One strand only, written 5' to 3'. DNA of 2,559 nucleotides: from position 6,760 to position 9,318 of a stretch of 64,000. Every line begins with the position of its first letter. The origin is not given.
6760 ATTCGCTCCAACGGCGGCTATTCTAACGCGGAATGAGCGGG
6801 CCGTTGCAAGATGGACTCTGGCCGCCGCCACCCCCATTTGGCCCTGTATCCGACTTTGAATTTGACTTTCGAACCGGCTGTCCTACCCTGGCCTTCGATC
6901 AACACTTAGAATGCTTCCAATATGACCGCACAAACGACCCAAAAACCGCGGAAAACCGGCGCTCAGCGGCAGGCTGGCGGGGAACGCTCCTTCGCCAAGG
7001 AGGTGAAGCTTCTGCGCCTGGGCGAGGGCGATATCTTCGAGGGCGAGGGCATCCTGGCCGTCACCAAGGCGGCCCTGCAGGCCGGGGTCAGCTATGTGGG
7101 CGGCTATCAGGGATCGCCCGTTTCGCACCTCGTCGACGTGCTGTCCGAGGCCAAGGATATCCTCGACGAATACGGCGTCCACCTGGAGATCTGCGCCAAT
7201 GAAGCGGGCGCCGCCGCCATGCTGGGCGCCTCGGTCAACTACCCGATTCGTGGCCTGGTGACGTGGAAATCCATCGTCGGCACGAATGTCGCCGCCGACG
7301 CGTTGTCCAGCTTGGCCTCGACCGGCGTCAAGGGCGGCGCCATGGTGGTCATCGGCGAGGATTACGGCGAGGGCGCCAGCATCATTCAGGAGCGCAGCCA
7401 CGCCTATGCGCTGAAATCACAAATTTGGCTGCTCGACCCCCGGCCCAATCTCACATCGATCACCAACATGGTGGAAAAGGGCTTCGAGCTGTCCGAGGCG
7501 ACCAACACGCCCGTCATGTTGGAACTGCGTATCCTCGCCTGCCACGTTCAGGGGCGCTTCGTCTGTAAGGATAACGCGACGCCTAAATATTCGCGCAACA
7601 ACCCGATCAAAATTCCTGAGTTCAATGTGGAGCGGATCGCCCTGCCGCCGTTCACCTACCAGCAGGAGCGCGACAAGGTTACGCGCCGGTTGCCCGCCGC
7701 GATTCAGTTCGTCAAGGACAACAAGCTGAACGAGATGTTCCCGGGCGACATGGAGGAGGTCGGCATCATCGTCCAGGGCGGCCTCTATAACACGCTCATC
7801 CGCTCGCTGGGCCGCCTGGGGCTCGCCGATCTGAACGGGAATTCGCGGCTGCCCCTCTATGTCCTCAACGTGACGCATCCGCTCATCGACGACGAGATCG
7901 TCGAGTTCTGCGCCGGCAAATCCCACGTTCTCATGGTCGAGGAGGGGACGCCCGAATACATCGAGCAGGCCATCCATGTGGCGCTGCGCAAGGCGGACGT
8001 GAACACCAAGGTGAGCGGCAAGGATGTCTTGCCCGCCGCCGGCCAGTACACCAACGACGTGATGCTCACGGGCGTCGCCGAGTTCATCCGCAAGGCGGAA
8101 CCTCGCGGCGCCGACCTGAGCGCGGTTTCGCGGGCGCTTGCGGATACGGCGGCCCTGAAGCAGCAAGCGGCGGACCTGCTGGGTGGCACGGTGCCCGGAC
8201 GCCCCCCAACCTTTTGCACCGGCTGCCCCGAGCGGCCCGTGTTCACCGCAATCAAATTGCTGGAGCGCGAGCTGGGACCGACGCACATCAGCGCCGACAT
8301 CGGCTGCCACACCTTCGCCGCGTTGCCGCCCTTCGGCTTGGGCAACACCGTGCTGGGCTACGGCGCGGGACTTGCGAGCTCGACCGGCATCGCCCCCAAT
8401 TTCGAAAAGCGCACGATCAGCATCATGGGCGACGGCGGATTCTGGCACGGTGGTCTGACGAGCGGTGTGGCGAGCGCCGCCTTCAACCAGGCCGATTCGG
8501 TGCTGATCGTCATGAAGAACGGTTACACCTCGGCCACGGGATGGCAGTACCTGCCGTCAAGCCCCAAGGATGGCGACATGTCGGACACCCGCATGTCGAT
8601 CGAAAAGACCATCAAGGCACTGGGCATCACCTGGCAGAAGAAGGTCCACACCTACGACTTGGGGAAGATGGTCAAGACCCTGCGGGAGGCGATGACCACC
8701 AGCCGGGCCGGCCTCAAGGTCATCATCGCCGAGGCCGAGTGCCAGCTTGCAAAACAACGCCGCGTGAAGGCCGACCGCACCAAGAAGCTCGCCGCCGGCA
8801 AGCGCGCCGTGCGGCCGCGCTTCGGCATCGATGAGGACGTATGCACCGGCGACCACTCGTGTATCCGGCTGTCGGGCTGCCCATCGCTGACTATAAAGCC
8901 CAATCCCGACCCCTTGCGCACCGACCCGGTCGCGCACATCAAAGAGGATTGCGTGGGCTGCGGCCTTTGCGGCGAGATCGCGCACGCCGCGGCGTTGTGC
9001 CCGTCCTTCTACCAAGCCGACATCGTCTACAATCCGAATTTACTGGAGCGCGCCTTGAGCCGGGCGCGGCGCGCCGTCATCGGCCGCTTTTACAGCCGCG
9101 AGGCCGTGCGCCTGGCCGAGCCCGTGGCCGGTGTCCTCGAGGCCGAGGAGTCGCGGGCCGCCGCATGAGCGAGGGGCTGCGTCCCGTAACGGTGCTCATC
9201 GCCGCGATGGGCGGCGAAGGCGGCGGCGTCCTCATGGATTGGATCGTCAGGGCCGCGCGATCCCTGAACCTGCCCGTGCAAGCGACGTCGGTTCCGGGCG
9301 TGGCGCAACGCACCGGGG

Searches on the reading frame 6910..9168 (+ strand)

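Call 16: search_protein_families(library=pfam, proteins=[window:6910-9168:+], max_evalue=0.00001)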
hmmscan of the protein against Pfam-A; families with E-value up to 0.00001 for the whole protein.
window:6910-9168:+ (752 aa): 1 family
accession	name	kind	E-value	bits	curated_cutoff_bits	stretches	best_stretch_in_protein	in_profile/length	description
PF02775.26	TPP_enzyme_C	-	6.4e-12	45.9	21.9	1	463-598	1-142/151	Thiamine pyrophosphate enzyme, C-terminal TPP binding domain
